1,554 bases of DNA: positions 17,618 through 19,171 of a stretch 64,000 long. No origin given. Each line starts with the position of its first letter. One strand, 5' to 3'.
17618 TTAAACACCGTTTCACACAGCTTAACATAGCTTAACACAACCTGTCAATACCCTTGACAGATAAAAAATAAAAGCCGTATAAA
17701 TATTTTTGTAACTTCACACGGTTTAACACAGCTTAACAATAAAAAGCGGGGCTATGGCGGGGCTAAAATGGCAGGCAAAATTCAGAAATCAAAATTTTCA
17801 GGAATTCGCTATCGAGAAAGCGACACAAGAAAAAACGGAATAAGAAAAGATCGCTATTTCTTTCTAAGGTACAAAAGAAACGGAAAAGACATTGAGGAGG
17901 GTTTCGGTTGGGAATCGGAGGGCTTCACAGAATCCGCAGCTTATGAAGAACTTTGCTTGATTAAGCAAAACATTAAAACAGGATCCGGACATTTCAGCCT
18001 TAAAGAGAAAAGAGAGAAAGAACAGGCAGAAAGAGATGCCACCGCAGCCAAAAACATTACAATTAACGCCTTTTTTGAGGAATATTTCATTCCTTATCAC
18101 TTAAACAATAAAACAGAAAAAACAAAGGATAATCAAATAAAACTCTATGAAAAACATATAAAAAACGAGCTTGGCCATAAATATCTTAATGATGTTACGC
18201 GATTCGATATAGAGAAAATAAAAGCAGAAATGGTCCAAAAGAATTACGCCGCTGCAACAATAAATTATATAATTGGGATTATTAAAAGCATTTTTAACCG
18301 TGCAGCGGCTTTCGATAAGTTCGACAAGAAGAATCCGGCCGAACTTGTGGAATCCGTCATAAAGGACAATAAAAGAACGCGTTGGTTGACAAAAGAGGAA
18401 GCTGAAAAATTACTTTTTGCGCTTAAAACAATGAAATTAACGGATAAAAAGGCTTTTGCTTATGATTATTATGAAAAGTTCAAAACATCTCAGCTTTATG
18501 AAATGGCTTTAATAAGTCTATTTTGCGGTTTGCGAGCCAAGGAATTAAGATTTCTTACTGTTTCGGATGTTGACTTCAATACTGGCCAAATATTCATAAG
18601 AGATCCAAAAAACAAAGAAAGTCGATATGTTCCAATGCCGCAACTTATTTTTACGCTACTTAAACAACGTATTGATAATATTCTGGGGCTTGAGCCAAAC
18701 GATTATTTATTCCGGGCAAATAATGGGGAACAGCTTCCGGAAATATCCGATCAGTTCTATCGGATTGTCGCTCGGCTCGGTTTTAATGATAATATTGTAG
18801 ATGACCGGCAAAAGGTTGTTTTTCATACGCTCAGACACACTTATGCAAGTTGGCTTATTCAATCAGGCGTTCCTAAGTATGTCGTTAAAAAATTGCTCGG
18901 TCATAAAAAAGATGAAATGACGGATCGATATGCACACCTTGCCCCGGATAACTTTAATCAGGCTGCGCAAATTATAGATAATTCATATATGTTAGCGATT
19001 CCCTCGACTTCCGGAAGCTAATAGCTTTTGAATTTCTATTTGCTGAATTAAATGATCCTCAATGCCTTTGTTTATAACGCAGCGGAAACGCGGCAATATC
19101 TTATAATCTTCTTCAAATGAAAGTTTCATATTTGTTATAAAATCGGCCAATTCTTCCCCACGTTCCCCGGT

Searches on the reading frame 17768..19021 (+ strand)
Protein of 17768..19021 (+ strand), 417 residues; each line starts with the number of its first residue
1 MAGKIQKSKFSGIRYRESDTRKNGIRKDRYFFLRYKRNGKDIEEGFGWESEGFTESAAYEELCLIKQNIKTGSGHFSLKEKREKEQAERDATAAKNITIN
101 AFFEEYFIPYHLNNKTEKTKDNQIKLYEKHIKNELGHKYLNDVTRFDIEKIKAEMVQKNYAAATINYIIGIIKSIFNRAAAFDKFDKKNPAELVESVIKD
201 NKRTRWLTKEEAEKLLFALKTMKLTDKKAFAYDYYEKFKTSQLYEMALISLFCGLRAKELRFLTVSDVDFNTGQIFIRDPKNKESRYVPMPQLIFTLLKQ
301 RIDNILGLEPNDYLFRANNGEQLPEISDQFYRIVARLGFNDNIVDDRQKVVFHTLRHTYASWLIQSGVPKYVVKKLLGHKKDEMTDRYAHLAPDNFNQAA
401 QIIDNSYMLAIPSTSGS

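Call 90: search_protein_families(library=pfam, proteins=[window:17768-19021:+], max_evalue=0.001)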
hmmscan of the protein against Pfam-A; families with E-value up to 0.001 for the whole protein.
window:17768-19021:+ (417 aa): 4 families
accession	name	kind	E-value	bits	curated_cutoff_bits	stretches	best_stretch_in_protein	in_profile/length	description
PF00589.27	Phage_integrase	-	1.7e-31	109.8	27.1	1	206-392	2-169/172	Phage integrase family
PF24624.1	Int_N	-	7.7e-06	27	27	1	116-195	19-97/100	Phage integrase, N-terminal domain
PF14659.12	Phage_int_SAM_3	-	0.00053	20.6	22.6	0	98-151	1-53/58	Phage integrase, N-terminal SAM-like domain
PF22022.2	Phage_int_M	-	0.0009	19.9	27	0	111-193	12-93/96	Phage integrase central domain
